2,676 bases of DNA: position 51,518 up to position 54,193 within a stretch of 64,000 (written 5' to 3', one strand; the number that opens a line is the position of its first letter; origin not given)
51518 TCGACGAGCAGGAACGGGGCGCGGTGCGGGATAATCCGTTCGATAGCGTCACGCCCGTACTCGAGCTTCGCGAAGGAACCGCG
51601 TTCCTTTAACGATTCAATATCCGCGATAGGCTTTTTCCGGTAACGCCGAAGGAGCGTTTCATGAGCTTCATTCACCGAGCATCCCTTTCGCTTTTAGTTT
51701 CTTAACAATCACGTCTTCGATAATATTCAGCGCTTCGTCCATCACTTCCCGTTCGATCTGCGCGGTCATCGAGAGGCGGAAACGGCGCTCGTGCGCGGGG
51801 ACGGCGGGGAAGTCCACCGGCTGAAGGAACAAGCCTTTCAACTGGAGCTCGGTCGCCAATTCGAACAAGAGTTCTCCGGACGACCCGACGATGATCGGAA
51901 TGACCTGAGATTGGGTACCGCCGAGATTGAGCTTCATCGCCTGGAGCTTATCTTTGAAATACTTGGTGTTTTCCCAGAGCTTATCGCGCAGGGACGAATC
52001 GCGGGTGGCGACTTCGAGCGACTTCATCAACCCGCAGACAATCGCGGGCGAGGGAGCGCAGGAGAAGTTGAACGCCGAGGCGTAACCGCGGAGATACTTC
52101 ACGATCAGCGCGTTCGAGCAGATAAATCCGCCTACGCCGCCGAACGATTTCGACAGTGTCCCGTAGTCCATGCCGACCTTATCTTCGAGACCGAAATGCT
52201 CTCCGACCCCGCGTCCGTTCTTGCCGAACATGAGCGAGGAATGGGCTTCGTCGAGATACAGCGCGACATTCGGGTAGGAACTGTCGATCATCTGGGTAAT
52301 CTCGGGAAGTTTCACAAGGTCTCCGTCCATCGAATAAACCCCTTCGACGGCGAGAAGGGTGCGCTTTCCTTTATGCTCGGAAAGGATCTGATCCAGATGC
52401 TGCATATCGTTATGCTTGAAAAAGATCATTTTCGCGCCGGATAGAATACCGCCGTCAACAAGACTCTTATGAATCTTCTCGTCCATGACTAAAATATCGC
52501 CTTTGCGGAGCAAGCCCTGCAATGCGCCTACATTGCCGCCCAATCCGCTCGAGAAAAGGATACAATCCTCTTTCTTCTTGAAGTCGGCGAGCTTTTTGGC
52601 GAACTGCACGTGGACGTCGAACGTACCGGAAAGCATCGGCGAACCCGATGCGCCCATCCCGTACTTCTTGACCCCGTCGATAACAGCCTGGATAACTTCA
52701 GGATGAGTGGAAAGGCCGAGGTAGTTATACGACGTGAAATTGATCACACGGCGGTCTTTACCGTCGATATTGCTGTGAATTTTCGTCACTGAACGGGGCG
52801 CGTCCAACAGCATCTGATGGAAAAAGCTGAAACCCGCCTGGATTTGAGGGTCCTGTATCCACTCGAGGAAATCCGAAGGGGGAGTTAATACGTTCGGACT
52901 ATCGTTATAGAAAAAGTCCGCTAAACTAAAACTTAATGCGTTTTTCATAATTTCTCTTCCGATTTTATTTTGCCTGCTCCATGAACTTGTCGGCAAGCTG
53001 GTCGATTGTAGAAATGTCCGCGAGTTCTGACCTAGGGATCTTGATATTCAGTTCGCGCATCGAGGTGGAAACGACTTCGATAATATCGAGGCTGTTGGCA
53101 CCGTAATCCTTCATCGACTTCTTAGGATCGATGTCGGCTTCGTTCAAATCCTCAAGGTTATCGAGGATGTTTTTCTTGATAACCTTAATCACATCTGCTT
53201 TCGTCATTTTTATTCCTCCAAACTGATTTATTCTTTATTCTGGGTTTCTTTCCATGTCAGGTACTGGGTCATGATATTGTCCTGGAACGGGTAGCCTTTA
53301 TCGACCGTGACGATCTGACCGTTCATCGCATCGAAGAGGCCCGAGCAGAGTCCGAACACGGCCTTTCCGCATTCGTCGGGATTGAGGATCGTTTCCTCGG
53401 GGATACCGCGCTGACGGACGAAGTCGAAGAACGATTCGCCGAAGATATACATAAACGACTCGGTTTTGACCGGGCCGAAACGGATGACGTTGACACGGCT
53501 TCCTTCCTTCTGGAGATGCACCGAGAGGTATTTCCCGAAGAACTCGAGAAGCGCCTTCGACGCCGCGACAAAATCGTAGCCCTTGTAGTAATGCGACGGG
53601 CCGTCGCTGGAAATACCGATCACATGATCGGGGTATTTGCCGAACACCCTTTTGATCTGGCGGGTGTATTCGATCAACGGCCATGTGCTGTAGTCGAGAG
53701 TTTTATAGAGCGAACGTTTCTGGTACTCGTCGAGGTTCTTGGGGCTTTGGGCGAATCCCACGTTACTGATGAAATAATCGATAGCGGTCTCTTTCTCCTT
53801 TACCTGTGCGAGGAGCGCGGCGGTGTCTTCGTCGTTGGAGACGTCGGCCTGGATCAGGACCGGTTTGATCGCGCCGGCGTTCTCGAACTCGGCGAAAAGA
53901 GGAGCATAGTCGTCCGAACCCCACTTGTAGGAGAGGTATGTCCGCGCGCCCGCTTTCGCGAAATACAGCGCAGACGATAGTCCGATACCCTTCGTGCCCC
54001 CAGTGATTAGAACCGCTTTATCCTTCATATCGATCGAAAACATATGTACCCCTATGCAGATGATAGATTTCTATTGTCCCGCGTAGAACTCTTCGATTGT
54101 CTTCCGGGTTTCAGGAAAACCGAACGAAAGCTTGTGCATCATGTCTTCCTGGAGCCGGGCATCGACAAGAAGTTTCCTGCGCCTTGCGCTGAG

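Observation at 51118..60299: Stand-alone type II FAS/PKS-like operon coupling an HMG-synthase beta-branching cassette to an ACP-linked alpha-oxoamine synthase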

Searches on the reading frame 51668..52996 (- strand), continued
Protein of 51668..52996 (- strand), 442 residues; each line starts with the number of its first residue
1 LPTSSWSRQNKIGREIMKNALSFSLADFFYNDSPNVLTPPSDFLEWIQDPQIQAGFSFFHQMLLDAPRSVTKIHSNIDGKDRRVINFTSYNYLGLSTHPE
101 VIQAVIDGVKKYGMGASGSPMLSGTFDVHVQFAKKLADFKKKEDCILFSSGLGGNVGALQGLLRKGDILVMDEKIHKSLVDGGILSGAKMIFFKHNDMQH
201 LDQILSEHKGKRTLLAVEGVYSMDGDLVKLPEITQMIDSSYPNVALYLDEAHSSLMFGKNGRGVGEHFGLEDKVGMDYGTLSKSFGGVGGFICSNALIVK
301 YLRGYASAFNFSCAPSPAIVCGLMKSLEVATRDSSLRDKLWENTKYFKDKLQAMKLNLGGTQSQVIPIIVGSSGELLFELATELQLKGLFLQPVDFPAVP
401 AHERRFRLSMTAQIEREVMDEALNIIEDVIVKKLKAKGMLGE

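Call 76: search_protein_families(library=pfam, proteins=[P0242, P0243, P0244, P0245, P0246, P0247, P0248, P0249, P0250, P0252], max_evalue=0.0001)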
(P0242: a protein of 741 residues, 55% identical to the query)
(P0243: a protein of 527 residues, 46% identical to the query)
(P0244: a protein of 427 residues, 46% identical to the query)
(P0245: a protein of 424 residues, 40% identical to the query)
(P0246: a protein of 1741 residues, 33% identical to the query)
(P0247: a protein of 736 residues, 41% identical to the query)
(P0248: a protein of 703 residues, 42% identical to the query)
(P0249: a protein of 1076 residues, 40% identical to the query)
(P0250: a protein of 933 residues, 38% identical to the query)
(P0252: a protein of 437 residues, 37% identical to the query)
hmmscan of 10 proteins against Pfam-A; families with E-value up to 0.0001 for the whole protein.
P0242 (741 aa): 3 families
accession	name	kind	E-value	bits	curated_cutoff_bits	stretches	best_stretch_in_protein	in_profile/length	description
PF00155.27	Aminotran_1_2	-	1.8e-57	195.6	19.7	1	66-408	1-361/361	Aminotransferase class I and II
PF01053.26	Cys_Met_Meta_PP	-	4.5e-07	29.2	27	1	114-236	55-178/381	Cys/Met metabolism PLP-dependent enzyme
PF01276.26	OKR_DC_1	-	3.5e-06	26.5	27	1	138-235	94-207/417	Orn/Lys/Arg decarboxylase, major domain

P0243 (527 aa): 1 family
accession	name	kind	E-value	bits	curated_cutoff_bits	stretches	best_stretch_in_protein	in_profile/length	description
PF00155.27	Aminotran_1_2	-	2.5e-43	149.1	19.7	1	63-404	2-360/361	Aminotransferase class I and II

P0244 (427 aa): 2 families
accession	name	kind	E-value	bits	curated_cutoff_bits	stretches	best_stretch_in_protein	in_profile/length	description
PF00155.27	Aminotran_1_2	-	7.1e-47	160.8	19.7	1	66-409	2-361/361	Aminotransferase class I and II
PF01053.26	Cys_Met_Meta_PP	-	5.9e-05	22.2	27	1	109-232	51-175/381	Cys/Met metabolism PLP-dependent enzyme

P0245 (424 aa): 3 families
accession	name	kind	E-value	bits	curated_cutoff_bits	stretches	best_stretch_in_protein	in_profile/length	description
PF00155.27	Aminotran_1_2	-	5.3e-49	167.8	19.7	1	65-403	3-359/361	Aminotransferase class I and II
PF01041.23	DegT_DnrJ_EryC1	-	1.3e-05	25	19.8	1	111-233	27-150/360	DegT/DnrJ/EryC1/StrS aminotransferase family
PF01053.26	Cys_Met_Meta_PP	-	2.1e-05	23.7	27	1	112-230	56-175/381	Cys/Met metabolism PLP-dependent enzyme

P0246 (1741 aa): 11 families
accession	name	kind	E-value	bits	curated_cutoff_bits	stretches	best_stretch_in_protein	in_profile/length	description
PF00109.32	ketoacyl-synt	-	7e-87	291.6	20.8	1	153-398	2-252/252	Beta-ketoacyl synthase, N-terminal domain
PF00155.27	Aminotran_1_2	-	4.9e-75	253.4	19.7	2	1373-1713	3-359/361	Aminotransferase class I and II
PF02801.28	Ketoacyl-synt_C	-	6.7e-38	129.8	20.8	1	407-523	2-118/119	Beta-ketoacyl synthase, C-terminal domain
PF00550.31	PP-binding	-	1.7e-18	67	20.8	2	47-110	3-67/67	Phosphopantetheine attachment site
PF16197.11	KAsynt_C_assoc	-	9.4e-14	52.2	33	1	526-644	1-108/111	Ketoacyl-synthetase C-terminal extension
PF22336.2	RhiE-like_linker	-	1.5e-13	51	27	1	595-664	2-66/67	RhiE-like, KS-MAT linker domain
PF22621.2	CurL-like_PKS_C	-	7.4e-13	48.7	27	1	592-658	2-64/64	CurL-like, PKS C-terminal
PF01212.27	Beta_elim_lyase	-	4.7e-08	33.1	27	0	960-1212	10-215/288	Beta-eliminating lyase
PF00266.25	Aminotran_5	-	7.1e-08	32.2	21.5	0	955-1145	14-206/371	Aminotransferase class-V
PF01053.26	Cys_Met_Meta_PP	-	3.2e-07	29.7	27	0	983-1106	53-174/381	Cys/Met metabolism PLP-dependent enzyme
PF00108.29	Thiolase_N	-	1.1e-05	25.4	26.4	1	299-352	62-117/260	Thiolase, N-terminal domain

P0247 (736 aa): 4 families
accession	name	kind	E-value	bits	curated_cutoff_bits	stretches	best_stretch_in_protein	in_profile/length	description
PF00155.27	Aminotran_1_2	-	5.9e-46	157.7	19.7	1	63-403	2-360/361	Aminotransferase class I and II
PF00698.26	Acyl_transf_1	-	7.4e-11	42.5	32.7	1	508-713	88-280/319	Acyl transferase domain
PF01053.26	Cys_Met_Meta_PP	-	2.5e-08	33.3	27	1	106-229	51-175/381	Cys/Met metabolism PLP-dependent enzyme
PF01212.27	Beta_elim_lyase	-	7.6e-07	29.2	27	1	109-229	34-170/288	Beta-eliminating lyase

P0248 (703 aa): 3 families
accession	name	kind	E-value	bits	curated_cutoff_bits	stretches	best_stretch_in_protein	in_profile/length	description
PF00155.27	Aminotran_1_2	-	2.5e-59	201.8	19.7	1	354-691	3-360/361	Aminotransferase class I and II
PF00550.31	PP-binding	-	4.2e-10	40.2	20.8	1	215-279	2-67/67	Phosphopantetheine attachment site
PF01212.27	Beta_elim_lyase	-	8.9e-05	22.4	27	0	400-573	35-223/288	Beta-eliminating lyase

P0249 (1076 aa): 4 families
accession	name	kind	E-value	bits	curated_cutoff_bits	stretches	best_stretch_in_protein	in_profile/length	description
PF00501.34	AMP-binding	-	1.2e-60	205.7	29.9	1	57-425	23-384/384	AMP-binding enzyme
PF00155.27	Aminotran_1_2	-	1.5e-55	189.3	19.7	1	727-1065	2-361/361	Aminotransferase class I and II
PF00550.31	PP-binding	-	8.2e-10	39.2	20.8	1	588-651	3-67/67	Phosphopantetheine attachment site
PF01053.26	Cys_Met_Meta_PP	-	4.7e-05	22.5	27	1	773-897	54-180/381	Cys/Met metabolism PLP-dependent enzyme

P0250 (933 aa): 6 families
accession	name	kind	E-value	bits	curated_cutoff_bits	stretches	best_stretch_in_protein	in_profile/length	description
PF00155.27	Aminotran_1_2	-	1.1e-61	209.5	19.7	1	189-531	2-361/361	Aminotransferase class I and II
PF04339.18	FemAB_like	-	3.1e-18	66.5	27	1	559-872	1-312/369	Peptidogalycan biosysnthesis/recognition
PF07238.19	PilZ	-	5.6e-10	39.9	22.5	1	6-120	1-101/102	PilZ domain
PF01053.26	Cys_Met_Meta_PP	-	1.5e-08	34.1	27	1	236-393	55-202/381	Cys/Met metabolism PLP-dependent enzyme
PF01212.27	Beta_elim_lyase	-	3.3e-07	30.4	27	1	235-408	34-219/288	Beta-eliminating lyase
PF00266.25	Aminotran_5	-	9.9e-05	21.9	21.5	0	207-360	15-180/371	Aminotransferase class-V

P0252 (437 aa): 4 families
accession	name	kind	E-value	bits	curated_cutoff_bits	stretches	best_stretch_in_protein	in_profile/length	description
PF00155.27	Aminotran_1_2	-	4.3e-59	201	19.7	1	88-426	3-361/361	Aminotransferase class I and II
PF01212.27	Beta_elim_lyase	-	1.2e-10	41.6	27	1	134-306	35-222/288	Beta-eliminating lyase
PF01276.26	OKR_DC_1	-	5e-06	25.9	27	0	157-256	93-209/417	Orn/Lys/Arg decarboxylase, major domain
PF01053.26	Cys_Met_Meta_PP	-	1.1e-05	24.7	27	1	133-295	54-209/381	Cys/Met metabolism PLP-dependent enzyme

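Call 79: find_encoding_contigs(protein=P0242, flank=8000, max_places=2)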
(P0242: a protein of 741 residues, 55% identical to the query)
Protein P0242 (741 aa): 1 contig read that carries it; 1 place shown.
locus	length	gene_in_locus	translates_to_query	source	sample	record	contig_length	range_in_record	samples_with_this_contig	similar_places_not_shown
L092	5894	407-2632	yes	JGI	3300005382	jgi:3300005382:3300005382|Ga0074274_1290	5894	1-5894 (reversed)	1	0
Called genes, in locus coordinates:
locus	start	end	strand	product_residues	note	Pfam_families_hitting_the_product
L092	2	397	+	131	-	?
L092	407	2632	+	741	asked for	PF00155:Aminotran_1_2, PF01053:Cys_Met_Meta_PP (weak), PF01276:OKR_DC_1 (faint)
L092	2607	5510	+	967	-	PF00675:Peptidase_M16, PF05193:Peptidase_M16_C, PF08367:M16C_assoc, PF22516:PreP_C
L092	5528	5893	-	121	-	?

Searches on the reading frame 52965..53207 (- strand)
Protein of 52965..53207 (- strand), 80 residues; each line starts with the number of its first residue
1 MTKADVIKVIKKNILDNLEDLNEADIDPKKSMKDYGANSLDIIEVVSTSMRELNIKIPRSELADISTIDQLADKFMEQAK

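Call 3: search_protein_families(library=pfam, proteins=[window:52965-53207:-])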
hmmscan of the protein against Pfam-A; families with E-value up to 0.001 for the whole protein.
window:52965-53207:- (80 aa): 1 family
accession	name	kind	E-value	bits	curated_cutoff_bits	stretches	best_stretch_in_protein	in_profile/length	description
PF00550.31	PP-binding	-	1.5e-09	38.4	20.8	1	19-73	11-65/67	Phosphopantetheine attachment site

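Call 4: search_protein_families(library=ncbifam, proteins=[window:52965-53207:-])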
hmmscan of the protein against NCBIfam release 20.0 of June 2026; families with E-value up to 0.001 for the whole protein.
window:52965-53207:- (80 aa): 8 families
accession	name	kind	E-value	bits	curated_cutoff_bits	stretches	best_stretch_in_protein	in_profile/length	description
NF005502.0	PRK07117.1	equivalog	2.8e-15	56.3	79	1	1-79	1-79/82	acyl carrier protein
NF002151.0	PRK00982.1-5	equivalog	1.5e-08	34.7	92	1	4-79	2-76/78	acyl carrier protein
NF002149.0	PRK00982.1-3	equivalog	1.1e-07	31.7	106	1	7-73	5-71/78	acyl carrier protein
NF002150.0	PRK00982.1-4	subfamily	1.7e-07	31.4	66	1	1-73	1-73/80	acyl carrier protein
TIGR00517.1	acyl_carrier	equivalog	7e-07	29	70.45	1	4-73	2-71/77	acyl carrier protein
NF002148.0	PRK00982.1-2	subfamily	7.5e-07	28.9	71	1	4-75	3-74/79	acyl carrier protein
NF002147.0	PRK00982.1-1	equivalog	7.9e-05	22.4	84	1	2-72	4-74/83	acyl carrier protein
NF009104.0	PRK12449.1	equivalog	0.00051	19.9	70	1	1-78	1-78/80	acyl carrier protein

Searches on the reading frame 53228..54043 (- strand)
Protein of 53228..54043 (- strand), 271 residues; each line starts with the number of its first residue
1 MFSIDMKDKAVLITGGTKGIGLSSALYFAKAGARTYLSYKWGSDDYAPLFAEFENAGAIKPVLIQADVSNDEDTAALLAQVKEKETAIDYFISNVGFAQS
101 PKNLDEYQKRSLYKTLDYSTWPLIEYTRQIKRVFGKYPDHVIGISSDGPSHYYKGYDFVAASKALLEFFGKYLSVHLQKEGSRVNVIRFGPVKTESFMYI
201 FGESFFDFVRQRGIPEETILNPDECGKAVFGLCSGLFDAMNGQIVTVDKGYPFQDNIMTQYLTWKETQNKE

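Call 3: search_protein_families(library=pfam, proteins=[window:53228-54043:-])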
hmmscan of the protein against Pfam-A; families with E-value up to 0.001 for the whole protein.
window:53228-54043:- (271 aa): 3 families
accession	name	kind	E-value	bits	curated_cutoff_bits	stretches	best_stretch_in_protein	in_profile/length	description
PF13561.12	adh_short_C2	-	1.4e-36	126.7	27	1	18-251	6-235/236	Enoyl-(Acyl carrier protein) reductase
PF00106.31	adh_short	-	2.5e-23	83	26.6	1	9-198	1-188/195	short chain dehydrogenase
PF08659.16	KR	-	8e-07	29.6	22.6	1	11-100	3-94/180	KR domain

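Call 4: search_protein_families(library=ncbifam, proteins=[window:53228-54043:-])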
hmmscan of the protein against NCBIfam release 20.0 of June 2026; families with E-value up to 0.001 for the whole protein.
window:53228-54043:- (271 aa): 198 families (the best 25 are shown)
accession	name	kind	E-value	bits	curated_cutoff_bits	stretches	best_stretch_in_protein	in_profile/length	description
NF005975.0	PRK08063.1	equivalog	4e-29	101.6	328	1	6-251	2-246/250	enoyl-[acyl-carrier-protein] reductase FabL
NF005559.1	PRK07231.1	subfamily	1.5e-22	80.3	215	1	6-250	2-246/249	glucose 1-dehydrogenase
NF009468.0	PRK12826.1-4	equivalog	8.6e-20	71.5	318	1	5-250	4-246/256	SDR family oxidoreductase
NF005908.0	PRK07889.1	equivalog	3.7e-19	69.4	299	1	8-252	7-252/256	enoyl-ACP reductase FabI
NF006267.0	PRK08416.1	equivalog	5.5e-19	68.8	369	2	5-95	5-95/260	enoyl-ACP reductase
NF004746.0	PRK06077.1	equivalog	1.1e-18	67.6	320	1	5-255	3-249/252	3-ketoacyl-(acyl-carrier-protein) reductase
NF005893.0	PRK07856.1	equivalog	1.4e-18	67.1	255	1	3-250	4-240/255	SDR family oxidoreductase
NF006266.0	PRK08415.1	equivalog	2.9e-18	66.2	441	1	62-253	58-251/274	enoyl-ACP reductase FabI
NF005615.0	PRK07370.1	equivalog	4.4e-18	65.5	391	1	4-252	3-255/259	enoyl-ACP reductase FabI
NF009466.0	PRK12826.1-2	subfamily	2.7e-17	63.1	222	1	7-250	2-243/248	3-oxoacyl-ACP reductase FabG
NF049979.1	AlphHSDSHdhA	equivalog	7.6e-17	61.6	350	1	6-254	1-249/258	7alpha-hydroxysteroid dehydrogenase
NF005214.0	PRK06701.1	subfamily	2.3e-16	59.9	413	1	6-194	46-232/293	SDR family oxidoreductase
NF005753.0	PRK07577.1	equivalog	3.2e-16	59.6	310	1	6-250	1-231/237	SDR family oxidoreductase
NF004778.0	PRK06124.1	equivalog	4e-16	59.2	303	1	5-251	8-252/256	SDR family oxidoreductase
NF006369.1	PRK08594.1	equivalog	4.2e-16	59.1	370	1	8-251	6-252/256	enoyl-ACP reductase FabI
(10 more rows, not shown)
